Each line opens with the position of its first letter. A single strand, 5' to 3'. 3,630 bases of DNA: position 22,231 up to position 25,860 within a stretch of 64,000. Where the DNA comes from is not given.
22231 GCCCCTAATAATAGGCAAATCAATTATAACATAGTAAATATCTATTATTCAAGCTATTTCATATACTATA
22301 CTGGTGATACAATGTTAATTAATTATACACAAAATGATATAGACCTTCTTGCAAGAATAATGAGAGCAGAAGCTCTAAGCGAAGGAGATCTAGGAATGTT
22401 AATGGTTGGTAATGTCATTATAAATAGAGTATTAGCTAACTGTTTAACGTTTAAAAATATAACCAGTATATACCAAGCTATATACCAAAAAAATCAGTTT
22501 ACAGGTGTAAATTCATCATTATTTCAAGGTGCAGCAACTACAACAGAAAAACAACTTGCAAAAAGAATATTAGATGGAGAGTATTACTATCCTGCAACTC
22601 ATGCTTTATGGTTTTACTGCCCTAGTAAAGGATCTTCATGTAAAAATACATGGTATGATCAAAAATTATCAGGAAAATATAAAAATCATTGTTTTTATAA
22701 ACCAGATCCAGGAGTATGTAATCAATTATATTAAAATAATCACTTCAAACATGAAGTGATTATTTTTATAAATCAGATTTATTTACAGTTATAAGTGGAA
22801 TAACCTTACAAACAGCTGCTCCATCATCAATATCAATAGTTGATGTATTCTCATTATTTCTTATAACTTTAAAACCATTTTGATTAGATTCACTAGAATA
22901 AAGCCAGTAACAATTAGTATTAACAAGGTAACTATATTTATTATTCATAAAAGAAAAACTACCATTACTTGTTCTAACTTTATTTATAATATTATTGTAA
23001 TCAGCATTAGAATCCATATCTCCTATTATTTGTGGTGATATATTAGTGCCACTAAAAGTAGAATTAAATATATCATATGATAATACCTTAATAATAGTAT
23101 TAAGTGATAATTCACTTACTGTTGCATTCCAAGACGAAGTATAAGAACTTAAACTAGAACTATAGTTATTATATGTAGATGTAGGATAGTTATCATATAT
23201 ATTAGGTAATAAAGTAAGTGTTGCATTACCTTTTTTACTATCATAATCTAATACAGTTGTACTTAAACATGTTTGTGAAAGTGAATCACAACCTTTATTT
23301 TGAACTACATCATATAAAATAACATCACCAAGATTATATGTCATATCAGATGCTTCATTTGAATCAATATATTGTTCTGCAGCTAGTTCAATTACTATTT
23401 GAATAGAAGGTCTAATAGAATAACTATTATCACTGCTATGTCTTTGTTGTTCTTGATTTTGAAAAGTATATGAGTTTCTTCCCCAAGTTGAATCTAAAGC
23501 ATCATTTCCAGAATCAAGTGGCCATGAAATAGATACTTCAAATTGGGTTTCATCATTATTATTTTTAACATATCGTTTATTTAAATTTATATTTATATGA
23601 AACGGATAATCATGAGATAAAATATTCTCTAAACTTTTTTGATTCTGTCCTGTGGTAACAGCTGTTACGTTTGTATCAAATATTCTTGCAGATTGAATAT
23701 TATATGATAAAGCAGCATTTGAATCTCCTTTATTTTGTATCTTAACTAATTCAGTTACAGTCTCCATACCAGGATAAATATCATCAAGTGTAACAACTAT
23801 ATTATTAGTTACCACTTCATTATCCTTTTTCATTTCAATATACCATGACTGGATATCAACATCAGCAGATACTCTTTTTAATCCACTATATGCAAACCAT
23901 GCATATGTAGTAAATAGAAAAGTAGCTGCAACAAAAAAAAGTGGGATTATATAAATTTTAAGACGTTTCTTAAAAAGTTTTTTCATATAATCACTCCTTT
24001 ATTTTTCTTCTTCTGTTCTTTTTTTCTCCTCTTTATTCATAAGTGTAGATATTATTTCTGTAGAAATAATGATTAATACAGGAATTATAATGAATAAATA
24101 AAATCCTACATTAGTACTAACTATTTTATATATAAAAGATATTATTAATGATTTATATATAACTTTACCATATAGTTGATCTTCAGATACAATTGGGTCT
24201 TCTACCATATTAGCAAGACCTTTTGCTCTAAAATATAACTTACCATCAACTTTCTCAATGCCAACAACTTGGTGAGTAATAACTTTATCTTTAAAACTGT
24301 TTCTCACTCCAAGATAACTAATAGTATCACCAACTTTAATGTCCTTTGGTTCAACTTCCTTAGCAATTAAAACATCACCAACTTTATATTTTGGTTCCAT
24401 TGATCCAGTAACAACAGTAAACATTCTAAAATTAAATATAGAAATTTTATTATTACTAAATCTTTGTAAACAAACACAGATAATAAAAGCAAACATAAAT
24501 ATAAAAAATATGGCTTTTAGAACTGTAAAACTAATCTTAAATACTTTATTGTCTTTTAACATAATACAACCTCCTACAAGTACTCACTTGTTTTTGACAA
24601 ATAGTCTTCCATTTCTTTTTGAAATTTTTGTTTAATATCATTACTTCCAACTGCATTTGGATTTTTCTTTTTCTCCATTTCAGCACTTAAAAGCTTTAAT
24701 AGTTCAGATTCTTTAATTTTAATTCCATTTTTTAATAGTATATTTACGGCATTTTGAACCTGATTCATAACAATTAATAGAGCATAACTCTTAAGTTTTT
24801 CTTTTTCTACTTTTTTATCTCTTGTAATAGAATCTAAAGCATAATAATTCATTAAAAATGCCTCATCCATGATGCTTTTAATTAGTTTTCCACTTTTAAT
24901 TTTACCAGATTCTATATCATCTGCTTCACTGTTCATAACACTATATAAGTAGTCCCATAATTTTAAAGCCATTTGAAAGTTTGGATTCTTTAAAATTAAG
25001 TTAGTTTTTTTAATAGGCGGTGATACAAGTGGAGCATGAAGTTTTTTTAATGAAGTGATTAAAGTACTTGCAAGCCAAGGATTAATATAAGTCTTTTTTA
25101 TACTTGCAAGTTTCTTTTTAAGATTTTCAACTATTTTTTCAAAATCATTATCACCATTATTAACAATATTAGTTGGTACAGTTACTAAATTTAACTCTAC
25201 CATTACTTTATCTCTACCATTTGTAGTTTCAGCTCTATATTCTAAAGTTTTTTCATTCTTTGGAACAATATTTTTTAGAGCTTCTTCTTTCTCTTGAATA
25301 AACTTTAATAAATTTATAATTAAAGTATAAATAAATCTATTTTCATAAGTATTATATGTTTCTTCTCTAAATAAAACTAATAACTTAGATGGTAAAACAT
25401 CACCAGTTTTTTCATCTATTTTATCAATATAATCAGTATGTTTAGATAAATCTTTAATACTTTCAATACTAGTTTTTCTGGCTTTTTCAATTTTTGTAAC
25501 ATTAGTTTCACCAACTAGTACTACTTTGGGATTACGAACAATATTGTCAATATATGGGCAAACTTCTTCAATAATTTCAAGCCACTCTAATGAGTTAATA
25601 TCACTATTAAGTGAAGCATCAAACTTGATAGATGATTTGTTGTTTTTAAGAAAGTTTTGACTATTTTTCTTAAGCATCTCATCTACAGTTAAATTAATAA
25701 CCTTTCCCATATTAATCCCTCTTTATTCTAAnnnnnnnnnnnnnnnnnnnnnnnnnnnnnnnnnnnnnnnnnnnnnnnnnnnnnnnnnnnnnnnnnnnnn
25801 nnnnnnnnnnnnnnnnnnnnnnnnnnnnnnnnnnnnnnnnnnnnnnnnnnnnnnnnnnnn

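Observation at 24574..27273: Membrane-anchored McrB-family AAA+ GTPase with a nuclease-less McrC-like partner embedded inside the fibre operon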

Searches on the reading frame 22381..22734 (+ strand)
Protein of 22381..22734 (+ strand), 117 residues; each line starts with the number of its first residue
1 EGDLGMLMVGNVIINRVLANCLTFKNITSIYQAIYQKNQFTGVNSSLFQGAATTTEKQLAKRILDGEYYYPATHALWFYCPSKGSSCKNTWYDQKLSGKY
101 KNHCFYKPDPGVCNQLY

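Call 63: search_protein_families(library=pfam, proteins=[window:22381-22734:+], max_evalue=0.001)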
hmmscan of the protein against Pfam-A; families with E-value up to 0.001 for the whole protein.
window:22381-22734:+ (117 aa): 1 family
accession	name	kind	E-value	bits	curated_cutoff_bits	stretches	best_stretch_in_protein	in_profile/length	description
PF07486.17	Hydrolase_2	-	6.8e-19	68.8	27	1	1-106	2-100/100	Cell Wall Hydrolase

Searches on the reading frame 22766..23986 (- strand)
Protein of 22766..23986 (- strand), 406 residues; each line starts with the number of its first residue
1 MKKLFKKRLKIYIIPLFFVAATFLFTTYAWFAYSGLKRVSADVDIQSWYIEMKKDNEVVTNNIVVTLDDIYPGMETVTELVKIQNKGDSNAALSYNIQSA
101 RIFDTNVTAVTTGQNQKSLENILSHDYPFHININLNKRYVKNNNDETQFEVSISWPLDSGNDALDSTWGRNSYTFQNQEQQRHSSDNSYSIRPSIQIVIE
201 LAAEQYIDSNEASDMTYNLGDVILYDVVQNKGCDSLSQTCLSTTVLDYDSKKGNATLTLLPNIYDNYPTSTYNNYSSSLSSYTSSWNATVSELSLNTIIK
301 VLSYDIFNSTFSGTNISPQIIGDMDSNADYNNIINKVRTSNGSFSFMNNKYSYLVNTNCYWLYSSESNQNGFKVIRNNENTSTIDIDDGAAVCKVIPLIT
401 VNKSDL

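Call 3: search_protein_families(library=pfam, proteins=[window:22766-23986:-], max_evalue=0.1)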
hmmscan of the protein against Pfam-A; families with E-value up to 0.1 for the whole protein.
window:22766-23986:- (406 aa): 0 families

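Call 5: search_protein_families(library=ncbifam, proteins=[window:22766-23986:-], max_evalue=0.1)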
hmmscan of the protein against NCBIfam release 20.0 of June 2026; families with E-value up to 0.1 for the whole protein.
window:22766-23986:- (406 aa): 0 families

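Call 40: search_solved_structures(query=A4, max_evalue=10)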
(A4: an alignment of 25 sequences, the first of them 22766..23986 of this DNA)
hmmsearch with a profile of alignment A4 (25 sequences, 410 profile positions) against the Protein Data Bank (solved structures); distinct sequences matched with E-value up to 10: 0.

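Call 44: search_protein_families(library=pfam, alignment_id=A4, max_evalue=0.01)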
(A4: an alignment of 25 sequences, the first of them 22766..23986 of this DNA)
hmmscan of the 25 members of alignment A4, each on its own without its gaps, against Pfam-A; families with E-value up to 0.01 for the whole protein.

A. member 1, window:22766-23986:- (406 aa): 0 families

B. families by the number of members that match (of 25 scanned): 0 families

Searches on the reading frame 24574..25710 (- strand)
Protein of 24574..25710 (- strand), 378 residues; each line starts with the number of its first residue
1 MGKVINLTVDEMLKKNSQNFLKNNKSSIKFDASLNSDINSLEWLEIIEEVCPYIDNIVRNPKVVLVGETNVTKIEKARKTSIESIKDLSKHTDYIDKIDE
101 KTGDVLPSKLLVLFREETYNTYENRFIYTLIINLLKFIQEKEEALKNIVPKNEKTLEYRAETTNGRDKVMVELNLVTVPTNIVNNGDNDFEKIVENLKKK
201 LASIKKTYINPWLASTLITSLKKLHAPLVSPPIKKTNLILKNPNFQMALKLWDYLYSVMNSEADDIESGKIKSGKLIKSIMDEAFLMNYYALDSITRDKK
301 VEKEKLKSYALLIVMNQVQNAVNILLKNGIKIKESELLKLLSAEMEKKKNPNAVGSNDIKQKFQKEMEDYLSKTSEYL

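Call 3: search_protein_families(library=pfam, proteins=[window:24574-25710:-], max_evalue=0.1)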
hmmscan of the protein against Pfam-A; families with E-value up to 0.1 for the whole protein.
window:24574-25710:- (378 aa): 2 families
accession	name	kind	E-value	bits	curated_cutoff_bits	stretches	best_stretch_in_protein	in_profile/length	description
PF09823.15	DUF2357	-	4.4e-13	49.5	23.3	1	24-157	62-201/251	Domain of unknown function (DUF2357)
PF08908.16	MesX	-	0.022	14.2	25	1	116-204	15-103/323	Putative oxygenase MesX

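Call 4: search_protein_families(library=padloc, proteins=[window:24574-25710:-], max_evalue=0.1)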
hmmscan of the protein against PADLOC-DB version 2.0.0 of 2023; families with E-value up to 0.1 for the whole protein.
window:24574-25710:- (378 aa): 0 families

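Call 5: search_protein_families(library=ncbifam, proteins=[window:24574-25710:-], max_evalue=0.1)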
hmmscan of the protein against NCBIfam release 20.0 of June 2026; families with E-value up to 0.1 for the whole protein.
window:24574-25710:- (378 aa): 1 family
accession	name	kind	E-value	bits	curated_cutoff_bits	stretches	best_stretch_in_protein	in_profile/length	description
NF002711.0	PRK02539.1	equivalog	0.017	15.1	112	0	54-117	9-73/85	DUF896 family protein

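Call 7: search_solved_structures(query=window:24574-25710:-, max_evalue=10, show_alignments=2)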
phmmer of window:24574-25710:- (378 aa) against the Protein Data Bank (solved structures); distinct sequences matched with E-value up to 10: 3.
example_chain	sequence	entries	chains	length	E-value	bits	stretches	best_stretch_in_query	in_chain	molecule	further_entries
2azk_A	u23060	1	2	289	0.09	15.1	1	71-125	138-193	Geranylgeranyl pyrophosphate synthetase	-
2azj_A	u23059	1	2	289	0.16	14.2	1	72-125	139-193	Geranylgeranyl pyrophosphate synthetase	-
1b9l_A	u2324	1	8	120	0.49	12.7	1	133-227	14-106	PROTEIN (EPIMERASE)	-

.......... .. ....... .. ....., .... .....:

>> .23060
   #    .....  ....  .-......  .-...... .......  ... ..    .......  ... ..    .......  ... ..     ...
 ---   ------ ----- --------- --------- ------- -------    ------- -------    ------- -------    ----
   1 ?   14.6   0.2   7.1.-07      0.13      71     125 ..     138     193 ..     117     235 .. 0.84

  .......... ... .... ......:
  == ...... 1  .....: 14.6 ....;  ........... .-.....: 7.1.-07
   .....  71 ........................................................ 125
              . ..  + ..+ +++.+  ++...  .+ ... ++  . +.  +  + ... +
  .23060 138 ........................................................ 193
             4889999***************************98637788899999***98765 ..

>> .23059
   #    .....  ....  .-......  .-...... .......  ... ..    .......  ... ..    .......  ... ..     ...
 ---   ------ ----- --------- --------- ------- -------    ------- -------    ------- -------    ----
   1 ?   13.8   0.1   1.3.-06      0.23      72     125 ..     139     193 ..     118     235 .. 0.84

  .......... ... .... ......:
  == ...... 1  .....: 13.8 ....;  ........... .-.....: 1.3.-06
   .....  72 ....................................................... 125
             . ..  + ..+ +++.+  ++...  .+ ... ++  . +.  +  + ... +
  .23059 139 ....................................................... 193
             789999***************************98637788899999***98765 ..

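Call 12: find_homologous_proteins(query=window:24574-25710:-)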
Query window:24574-25710:- (378 aa): 2106 proteins with E <= 0.001 among 8000 candidates; the best 120 are listed.
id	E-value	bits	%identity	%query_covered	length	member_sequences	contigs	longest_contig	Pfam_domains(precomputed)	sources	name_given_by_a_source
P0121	4.3e-233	790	100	100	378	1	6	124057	PF09823.16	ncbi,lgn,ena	-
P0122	2.3e-232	788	100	100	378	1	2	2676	PF09823.16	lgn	-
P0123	8.3e-216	734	91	100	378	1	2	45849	PF09823.16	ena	-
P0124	4.4e-215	731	91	100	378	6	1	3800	PF09823.16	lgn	-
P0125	3.1e-201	686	86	100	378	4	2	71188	PF09823.16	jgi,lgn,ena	-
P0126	8.8e-183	625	87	89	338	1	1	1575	PF09823.16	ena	-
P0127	1.4e-150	519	65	100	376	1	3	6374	PF09823.16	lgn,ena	-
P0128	1.5e-150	519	65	100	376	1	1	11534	PF09823.16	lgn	-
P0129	1.7e-150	519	65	100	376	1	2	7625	PF09823.16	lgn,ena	-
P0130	2.5e-150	518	66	100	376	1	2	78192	PF09823.16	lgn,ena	-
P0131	3.6e-150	518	65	100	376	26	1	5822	PF09823.16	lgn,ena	-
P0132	4.5e-150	518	66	100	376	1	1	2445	PF09823.16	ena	-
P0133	6.9e-150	517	65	100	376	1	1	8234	PF09823.16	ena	-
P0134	1.1e-149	516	66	100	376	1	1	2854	PF09823.16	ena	-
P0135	2.9e-149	515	66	100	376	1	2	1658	PF09823.16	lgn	-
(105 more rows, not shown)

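Call 33: search_solved_structures(query=A2, max_evalue=10, show_alignments=2)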
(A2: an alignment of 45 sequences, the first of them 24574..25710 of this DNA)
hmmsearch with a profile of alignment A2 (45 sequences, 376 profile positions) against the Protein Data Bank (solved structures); distinct sequences matched with E-value up to 10: 6.
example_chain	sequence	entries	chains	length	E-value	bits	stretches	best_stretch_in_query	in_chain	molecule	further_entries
2azk_A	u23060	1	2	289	0.064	15.5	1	72-126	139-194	Geranylgeranyl pyrophosphate synthetase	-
2azj_A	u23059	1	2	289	0.088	15.1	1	72-126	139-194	Geranylgeranyl pyrophosphate synthetase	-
8dis_d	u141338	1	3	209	0.12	14.6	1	167-263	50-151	Hemagglutinin HA2 chain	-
3jb9_F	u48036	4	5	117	0.5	12.6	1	239-303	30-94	Small nuclear ribonucleoprotein Sm D1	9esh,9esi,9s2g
9m3o_A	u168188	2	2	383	0.55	12.5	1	45-109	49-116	[Pyruvate dehydrogenase (acetyl-transferring)] kinase isozyme 1, mitochondrial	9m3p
2q8f_A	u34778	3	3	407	0.6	12.3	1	45-109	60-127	[Pyruvate dehydrogenase [lipoamide]] kinase isozyme 1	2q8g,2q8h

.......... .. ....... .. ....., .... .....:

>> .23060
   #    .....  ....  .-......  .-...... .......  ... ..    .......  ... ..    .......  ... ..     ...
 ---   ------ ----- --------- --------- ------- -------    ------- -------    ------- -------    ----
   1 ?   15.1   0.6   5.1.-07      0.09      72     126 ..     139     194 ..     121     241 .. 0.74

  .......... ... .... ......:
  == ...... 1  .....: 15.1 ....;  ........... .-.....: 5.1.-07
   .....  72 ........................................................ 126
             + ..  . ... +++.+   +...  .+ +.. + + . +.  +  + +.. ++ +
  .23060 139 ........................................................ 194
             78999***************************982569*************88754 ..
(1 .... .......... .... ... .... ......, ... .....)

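Call 45: predict_structure(alignment_id=A2)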
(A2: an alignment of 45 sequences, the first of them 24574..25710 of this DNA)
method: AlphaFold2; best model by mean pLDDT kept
length: 378 residues; sequences in the alignment: 45
mean_pLDDT: 54.6   pTM: 0.44
mean pLDDT of the five models: 54.6, 49.6, 49.3, 46.0, 43.9
residues with pLDDT >= 90: 0; 70-90: 92; 50-70: 91; < 50: 195
segments of 3 or more residues with pLDDT < 50: 1-7, 23-39, 62-79, 81-100, 103-117, 151-153, 156-158, 181-187, 260-296, 325-367, 369-378
pLDDT, mean of each block of 10 residues (from residue 1): 48 60 41 44 81 79 42 44 41 42 40 47 78 81 66 49 55 50 47 78 85 79 72 60 76 67 35 39 44 49 52 50 47 43 41 38 42 37
secondary structure, 60 per line:
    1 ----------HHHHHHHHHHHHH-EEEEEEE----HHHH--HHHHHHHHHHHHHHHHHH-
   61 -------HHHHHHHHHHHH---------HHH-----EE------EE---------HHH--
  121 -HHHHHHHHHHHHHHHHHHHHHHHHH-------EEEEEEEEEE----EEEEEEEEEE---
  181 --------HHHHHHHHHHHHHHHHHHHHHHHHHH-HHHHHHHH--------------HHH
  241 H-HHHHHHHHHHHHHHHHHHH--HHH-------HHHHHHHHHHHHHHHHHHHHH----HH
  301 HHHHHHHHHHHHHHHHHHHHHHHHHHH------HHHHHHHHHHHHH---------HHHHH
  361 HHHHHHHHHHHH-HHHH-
elements in order: H11-23 E25-31 H36-39 H42-59 H68-79 H122-146 E154-163 E168-177 H189-214 H216-223 H238-241 H243-261 H274-294 H299-327 H334-346 H356-372 H374-377

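Call 50: fold_search(model_id=the predicted structure, library=pdb)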
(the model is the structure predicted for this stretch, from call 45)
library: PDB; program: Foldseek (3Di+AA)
matches with E <= 10: 321; with E <= 0.001: 0
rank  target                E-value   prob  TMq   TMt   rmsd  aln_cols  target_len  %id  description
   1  4qg5_B                1.6e-01  0.09  0.07  0.06  29.4       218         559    9  Crystal structure of phosphoglucomutase from Leishmania major at 3.5 angstrom resolution (released 2015-05-27)
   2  9hau_AA               2.1e-01  0.33  0.08  0.21  20.3        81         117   16  pT=3 virus-like particle of ssRNA phage Hubei14 coat protein (released 2024-11-13)
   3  9kjx_D                3.0e-01  0.08  0.12  0.09  27.8       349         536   11  Cryo-EM structure of the Retron-Eco7 complex (state 1) (released 2025-11-12)
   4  4l8h_A                4.0e-01  0.30  0.07  0.21  19.6        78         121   12  Bacteriophage Qbeta coat protein in complex with RNA operator hairpin (released 2013-10-02)
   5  2d8b_MODEL_1_A        4.0e-01  0.08  0.08  0.15  29.4       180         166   10  Solution structure of the second tandem cofilin-domain of mouse twinfilin (released 2006-06-02)
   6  4l8h_B                4.5e-01  0.21  0.07  0.19  19.6        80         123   14  Bacteriophage Qbeta coat protein in complex with RNA operator hairpin (released 2013-10-02)
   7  6rk5_A                7.6e-01  0.10  0.07  0.07  20.2        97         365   12  Inter-dimeric interface controls function and stability of S-methionine adenosyltransferase from U. urealiticum (released 2019-09-25)
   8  4rnd_C                8.1e-01  0.06  0.07  0.15  26.7       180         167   14  Crystal Structure of the subunit DF-assembly of the eukaryotic V-ATPase. (released 2014-12-10)
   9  6rka_C                9.6e-01  0.09  0.07  0.07  20.1        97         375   12  Inter-dimeric interface controls function and stability of S-methionine adenosyltransferase from U. urealiticum (released 2019-09-25)
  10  6rjs_B                9.6e-01  0.08  0.07  0.07  20.4        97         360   11  Inter-dimeric interface controls function and stability of S-methionine adenosyltransferase from U. urealiticum (released 2019-09-25)
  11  9kjy_D                9.6e-01  0.04  0.12  0.09  26.8       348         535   10  Cryo-EM structure of the Retron-Eco7 complex (state 2) (released 2025-11-12)
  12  8q2c_A                1.0e+00  0.16  0.07  0.15  22.7        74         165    8  Crystal structure of the E. coli PqiC Lipoprotein (released 2023-09-20)
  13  6rk5_D                1.0e+00  0.09  0.08  0.08  20.1        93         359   15  Inter-dimeric interface controls function and stability of S-methionine adenosyltransferase from U. urealiticum (released 2019-09-25)
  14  6rjs_C                1.0e+00  0.08  0.07  0.07  20.4        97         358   11  Inter-dimeric interface controls function and stability of S-methionine adenosyltransferase from U. urealiticum (released 2019-09-25)
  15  7u8o_H                1.0e+00  0.07  0.12  0.19  31.9       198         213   11  Structure of porcine V-ATPase with mEAK7 and SidK, Rotary state 2 (released 2022-07-06)
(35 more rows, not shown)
